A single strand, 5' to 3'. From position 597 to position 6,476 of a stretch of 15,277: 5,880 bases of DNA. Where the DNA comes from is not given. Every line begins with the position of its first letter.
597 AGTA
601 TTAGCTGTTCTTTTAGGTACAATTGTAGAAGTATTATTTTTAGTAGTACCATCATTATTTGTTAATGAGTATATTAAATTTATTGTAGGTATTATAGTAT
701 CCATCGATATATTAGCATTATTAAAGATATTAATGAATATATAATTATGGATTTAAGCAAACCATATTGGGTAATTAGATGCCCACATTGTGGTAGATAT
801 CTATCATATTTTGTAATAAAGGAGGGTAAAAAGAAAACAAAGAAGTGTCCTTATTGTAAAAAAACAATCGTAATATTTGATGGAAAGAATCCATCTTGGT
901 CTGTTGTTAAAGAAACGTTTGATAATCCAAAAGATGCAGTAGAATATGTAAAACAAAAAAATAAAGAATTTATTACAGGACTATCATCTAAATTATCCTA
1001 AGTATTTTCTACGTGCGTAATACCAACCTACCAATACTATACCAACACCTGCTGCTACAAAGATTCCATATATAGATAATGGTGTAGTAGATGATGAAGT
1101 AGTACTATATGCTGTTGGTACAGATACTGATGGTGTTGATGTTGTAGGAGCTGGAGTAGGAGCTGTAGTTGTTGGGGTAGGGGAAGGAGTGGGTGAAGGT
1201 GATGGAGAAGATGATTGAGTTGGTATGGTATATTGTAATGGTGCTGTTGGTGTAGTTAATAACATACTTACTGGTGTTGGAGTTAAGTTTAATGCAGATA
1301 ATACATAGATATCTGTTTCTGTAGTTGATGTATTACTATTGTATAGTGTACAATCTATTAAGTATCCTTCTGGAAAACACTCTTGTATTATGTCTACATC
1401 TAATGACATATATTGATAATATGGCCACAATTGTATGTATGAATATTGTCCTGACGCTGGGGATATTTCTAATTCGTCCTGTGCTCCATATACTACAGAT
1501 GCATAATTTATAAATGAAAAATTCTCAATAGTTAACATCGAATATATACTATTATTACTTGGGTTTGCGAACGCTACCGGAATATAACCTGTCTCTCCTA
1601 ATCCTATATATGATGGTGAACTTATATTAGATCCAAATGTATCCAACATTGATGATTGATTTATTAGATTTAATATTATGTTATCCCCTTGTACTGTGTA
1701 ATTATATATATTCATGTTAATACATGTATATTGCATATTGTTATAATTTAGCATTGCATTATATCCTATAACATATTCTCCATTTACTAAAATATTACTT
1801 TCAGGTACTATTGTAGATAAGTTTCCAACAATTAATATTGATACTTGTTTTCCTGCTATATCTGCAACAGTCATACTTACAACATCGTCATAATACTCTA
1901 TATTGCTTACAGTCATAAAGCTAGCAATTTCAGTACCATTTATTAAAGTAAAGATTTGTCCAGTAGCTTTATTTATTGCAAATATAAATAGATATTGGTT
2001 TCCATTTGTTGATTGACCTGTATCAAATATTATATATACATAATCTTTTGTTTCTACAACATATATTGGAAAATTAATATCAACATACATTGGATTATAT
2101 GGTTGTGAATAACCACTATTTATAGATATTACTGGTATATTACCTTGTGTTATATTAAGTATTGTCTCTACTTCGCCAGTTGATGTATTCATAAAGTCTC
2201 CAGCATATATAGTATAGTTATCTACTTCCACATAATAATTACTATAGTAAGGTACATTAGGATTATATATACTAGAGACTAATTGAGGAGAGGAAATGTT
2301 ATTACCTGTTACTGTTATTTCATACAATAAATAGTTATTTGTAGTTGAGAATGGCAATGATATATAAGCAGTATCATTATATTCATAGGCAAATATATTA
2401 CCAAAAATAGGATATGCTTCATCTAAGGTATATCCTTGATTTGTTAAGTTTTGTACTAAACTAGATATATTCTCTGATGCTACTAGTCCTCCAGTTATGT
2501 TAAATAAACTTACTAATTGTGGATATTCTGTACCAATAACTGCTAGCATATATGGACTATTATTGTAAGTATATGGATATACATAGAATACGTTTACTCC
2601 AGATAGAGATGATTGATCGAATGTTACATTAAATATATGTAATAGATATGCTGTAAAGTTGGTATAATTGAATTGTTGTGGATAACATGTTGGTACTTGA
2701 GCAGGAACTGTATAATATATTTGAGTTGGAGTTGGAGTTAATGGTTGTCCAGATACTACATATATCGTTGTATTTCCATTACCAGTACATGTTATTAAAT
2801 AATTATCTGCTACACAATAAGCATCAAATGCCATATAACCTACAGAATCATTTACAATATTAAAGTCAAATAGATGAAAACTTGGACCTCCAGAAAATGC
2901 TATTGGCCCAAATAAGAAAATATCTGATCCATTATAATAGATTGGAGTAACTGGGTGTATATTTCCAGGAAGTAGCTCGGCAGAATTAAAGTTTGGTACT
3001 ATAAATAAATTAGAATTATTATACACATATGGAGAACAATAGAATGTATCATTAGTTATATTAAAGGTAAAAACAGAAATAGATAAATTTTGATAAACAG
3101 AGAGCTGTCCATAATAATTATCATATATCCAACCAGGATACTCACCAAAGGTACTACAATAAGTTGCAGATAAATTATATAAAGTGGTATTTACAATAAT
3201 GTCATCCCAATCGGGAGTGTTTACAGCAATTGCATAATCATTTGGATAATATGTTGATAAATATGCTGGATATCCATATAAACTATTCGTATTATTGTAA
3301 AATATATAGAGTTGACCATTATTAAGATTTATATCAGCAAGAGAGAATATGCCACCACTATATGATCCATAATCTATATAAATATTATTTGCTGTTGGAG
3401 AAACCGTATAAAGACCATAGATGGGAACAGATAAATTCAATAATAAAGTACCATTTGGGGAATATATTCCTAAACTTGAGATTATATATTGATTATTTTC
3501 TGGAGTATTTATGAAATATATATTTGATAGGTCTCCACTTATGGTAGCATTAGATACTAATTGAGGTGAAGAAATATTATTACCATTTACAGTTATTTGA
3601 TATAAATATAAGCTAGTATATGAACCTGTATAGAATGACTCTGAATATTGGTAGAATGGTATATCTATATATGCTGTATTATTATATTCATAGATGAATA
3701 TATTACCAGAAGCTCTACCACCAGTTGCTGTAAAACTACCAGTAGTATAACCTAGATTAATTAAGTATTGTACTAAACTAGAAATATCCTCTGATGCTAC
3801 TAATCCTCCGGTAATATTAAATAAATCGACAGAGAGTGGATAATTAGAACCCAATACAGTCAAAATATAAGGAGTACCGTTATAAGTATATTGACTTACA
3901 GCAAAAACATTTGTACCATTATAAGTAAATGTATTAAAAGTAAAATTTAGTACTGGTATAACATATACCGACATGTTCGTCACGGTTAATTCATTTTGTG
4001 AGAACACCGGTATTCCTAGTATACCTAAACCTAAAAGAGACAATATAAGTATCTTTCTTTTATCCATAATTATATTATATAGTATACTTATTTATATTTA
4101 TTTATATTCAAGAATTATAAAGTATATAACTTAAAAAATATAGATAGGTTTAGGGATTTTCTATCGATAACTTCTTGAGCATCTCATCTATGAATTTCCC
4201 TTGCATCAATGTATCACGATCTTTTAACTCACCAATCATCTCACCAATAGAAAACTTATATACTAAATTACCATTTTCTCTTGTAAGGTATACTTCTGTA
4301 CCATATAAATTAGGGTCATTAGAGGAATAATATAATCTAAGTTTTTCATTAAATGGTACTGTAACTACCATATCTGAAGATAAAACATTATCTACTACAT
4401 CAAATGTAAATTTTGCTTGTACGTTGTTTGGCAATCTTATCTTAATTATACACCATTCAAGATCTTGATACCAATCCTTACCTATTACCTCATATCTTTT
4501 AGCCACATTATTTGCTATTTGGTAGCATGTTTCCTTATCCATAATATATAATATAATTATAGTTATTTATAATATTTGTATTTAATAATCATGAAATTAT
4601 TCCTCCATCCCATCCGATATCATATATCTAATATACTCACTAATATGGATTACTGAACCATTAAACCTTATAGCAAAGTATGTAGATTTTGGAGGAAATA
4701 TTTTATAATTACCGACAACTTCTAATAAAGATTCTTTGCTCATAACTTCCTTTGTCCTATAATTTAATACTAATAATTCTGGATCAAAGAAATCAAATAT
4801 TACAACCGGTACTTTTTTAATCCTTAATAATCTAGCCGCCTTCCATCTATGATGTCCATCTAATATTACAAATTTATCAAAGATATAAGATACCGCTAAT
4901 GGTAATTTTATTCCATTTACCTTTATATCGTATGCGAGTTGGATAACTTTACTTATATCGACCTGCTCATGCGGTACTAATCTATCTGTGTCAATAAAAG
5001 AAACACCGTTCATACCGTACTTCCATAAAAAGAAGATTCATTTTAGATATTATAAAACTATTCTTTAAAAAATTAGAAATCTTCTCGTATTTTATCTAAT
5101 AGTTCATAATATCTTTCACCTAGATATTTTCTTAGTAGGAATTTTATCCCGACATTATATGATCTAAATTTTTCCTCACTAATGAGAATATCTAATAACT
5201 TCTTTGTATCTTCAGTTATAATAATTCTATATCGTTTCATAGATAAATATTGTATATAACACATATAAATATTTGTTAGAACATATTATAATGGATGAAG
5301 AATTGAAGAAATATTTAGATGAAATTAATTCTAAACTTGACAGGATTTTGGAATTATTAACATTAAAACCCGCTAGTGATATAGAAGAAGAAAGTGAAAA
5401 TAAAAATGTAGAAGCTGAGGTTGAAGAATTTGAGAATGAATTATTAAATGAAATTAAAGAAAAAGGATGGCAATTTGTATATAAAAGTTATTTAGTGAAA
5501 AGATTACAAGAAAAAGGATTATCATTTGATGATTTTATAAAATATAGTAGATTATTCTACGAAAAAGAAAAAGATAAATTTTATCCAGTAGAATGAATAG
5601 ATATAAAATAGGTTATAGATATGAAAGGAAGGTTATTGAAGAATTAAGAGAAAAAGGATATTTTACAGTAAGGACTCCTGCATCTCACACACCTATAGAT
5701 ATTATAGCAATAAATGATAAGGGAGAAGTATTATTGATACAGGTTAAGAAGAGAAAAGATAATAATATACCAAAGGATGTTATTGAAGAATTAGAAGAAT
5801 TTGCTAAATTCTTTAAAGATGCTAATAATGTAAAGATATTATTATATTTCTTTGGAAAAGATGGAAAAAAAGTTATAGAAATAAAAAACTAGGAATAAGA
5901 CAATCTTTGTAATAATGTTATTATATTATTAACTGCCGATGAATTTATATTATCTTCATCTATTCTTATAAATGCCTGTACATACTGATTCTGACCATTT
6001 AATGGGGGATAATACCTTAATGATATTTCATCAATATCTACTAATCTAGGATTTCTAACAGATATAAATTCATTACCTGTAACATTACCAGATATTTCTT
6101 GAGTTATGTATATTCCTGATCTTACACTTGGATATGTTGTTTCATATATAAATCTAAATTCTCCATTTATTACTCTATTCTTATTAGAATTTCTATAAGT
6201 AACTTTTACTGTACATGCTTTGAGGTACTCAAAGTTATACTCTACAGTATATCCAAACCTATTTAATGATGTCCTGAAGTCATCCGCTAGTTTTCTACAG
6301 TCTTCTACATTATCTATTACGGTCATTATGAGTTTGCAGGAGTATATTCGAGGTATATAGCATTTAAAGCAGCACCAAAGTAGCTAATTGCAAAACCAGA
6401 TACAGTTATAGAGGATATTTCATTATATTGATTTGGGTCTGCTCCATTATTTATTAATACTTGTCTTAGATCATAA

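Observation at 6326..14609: Head-to-tail array of six secreted glycoprotein paralogues from two unrelated families (A-B-B-A-B-A), plus a coupled cytoplasmic gene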

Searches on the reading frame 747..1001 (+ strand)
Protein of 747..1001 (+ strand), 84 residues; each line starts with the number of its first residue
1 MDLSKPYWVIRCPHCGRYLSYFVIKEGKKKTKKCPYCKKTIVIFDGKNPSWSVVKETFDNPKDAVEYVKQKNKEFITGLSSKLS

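Call 59: search_protein_families(library=pfam, proteins=[window:747-1001:+], max_evalue=0.1)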
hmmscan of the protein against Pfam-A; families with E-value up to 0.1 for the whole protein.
window:747-1001:+ (84 aa): 31 families (the best 25 are shown)
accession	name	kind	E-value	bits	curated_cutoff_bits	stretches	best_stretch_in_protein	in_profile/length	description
PF13248.11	Zn_ribbon_3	-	0.00018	21.3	27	0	31-42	2-12/26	zinc-ribbon domain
PF24460.1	DUF7575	-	0.00044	20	28.5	1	10-18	4-12/28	Domain of unknown function (DUF7575)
PF23451.1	Zn_ribbon_PaaD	-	0.00049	20.1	27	0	25-39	8-22/53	PaaD zinc beta ribbon domain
PF08271.17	Zn_Ribbon_TF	-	0.00082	19.3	29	0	11-31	21-41/43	TFIIB zinc-binding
PF14255.11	Cys_rich_CPXG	-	0.0016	18.8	25.2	0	10-23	1-14/52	Cysteine-rich CPXCG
PF02591.20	Zn_ribbon_9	-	0.0017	18.8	29.1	1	9-19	23-33/33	C4-type zinc ribbon domain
PF04810.20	zf-Sec23_Sec24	-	0.0024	18.3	25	1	10-40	2-32/39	Sec23/Sec24 zinc finger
PF19134.6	DUF5817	-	0.0031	17.9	31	1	7-40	1-30/57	Domain of unknown function (DUF5817)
PF06061.16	Baculo_ME53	-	0.0035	17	25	1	16-62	253-300/343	Baculoviridae ME53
PF09723.15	Zn_ribbon_8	-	0.005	17.3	34.4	1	11-39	7-34/41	Zinc ribbon domain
PF01667.23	Ribosomal_S27e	-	0.0067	16.5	24.5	0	33-45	9-21/55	Ribosomal protein S27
PF23641.1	YmcF-like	-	0.0078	16.9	27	1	10-45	7-45/62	YmcF-like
PF25403.1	zf-C2H2_ZFAND2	-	0.0094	16.4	27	0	33-49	4-20/40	ZFAND2A/B-like C2H2 zinc finger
PF06194.16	Phage_Orf51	-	0.0099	16.3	27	1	48-75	44-71/80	Phage Conserved Open Reading Frame 51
PF12773.13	DZR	-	0.014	16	27.3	1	12-40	15-33/45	Double zinc ribbon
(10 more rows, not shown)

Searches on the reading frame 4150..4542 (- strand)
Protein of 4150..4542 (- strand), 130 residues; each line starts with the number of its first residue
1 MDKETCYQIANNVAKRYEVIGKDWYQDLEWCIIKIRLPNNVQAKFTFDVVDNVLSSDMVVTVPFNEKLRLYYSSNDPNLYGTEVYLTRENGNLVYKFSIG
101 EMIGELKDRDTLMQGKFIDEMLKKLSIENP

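Call 3: search_protein_families(library=pfam, proteins=[window:4150-4542:-], max_evalue=1)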
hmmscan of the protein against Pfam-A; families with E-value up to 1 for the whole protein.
window:4150-4542:- (130 aa): 0 families

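Call 4: search_protein_families(library=phrogs, proteins=[window:4150-4542:-], max_evalue=0.1)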
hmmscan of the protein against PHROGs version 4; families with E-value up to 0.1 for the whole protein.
window:4150-4542:- (130 aa): 0 families

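Call 60: search_protein_families(library=ncbifam, proteins=[window:4150-4542:-], max_evalue=0.1)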
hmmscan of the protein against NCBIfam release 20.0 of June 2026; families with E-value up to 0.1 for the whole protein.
window:4150-4542:- (130 aa): 0 families

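Call 86: search_solved_structures(query=A6, max_evalue=10)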
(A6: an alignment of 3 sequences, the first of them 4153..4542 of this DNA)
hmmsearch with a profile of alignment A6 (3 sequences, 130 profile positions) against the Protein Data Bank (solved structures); distinct sequences matched with E-value up to 10: 8.
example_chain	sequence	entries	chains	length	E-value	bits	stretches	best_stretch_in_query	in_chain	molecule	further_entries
1gjy_A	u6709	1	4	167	0.18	14.8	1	8-37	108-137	SORCIN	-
5mra_A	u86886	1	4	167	0.27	14.2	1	8-37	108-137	Sorcin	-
4upg_A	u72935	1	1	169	0.28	14.2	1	8-37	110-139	SORCIN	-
1juo_A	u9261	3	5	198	0.4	13.7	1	8-37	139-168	sorcin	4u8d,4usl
2jc2_A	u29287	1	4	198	0.4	13.7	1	8-37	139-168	SORCIN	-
2g7e_A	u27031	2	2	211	1.2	12.1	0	44-89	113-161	Endonuclease I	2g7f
2vnd_A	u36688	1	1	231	1.7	11.6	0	44-89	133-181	ENDONUCLEASE I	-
8ca9_A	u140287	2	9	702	9.8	9.2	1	62-95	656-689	Arylphorin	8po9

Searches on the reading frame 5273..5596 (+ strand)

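Call 59: search_protein_families(library=pfam, proteins=[window:5273-5596:+], max_evalue=0.1)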
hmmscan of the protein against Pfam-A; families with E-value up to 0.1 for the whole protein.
window:5273-5596:+ (107 aa): 1 family
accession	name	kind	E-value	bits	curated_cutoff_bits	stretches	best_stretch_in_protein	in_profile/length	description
PF24915.1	Spectrin_SESTD1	-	0.015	16.1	27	1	12-69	7-65/110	SESTD1-like, spectrin repeat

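Call 60: search_protein_families(library=ncbifam, proteins=[window:5273-5596:+], max_evalue=0.1)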
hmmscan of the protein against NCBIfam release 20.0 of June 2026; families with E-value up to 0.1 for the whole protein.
window:5273-5596:+ (107 aa): 2 families
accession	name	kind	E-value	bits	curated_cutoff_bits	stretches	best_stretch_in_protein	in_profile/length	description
NF005055.0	PRK06462.1-5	equivalog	0.026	13.6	389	1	11-103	177-251/341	asparagine synthetase A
NF000149.1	vanXY_G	exception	0.074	12.2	500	1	56-103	156-204/254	D-Ala-D-Ala dipeptidase/D-Ala-D-Ala carboxypeptidase VanXY-G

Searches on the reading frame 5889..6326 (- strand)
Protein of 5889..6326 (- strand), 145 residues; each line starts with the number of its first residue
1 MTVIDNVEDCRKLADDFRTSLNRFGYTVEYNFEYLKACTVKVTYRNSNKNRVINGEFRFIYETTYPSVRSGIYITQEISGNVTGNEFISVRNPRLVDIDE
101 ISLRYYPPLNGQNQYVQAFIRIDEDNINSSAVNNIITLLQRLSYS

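Call 3: search_protein_families(library=pfam, proteins=[window:5889-6326:-], max_evalue=1)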
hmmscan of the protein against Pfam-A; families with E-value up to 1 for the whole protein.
window:5889-6326:- (145 aa): 0 families

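Call 4: search_protein_families(library=phrogs, proteins=[window:5889-6326:-], max_evalue=0.1)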
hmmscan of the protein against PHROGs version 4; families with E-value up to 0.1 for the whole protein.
window:5889-6326:- (145 aa): 0 families

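Call 60: search_protein_families(library=ncbifam, proteins=[window:5889-6326:-], max_evalue=0.1)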
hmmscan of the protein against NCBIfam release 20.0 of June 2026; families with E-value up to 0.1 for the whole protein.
window:5889-6326:- (145 aa): 0 families

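Call 85: search_solved_structures(query=A5, max_evalue=10)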
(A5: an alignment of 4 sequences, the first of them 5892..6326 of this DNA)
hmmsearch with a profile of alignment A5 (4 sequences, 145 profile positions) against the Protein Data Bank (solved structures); distinct sequences matched with E-value up to 10: 1.
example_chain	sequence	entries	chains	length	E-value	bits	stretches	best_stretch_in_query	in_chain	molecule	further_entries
5x2m_A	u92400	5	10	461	0.13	15.1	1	96-130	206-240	Taste receptor, type 1, member 2a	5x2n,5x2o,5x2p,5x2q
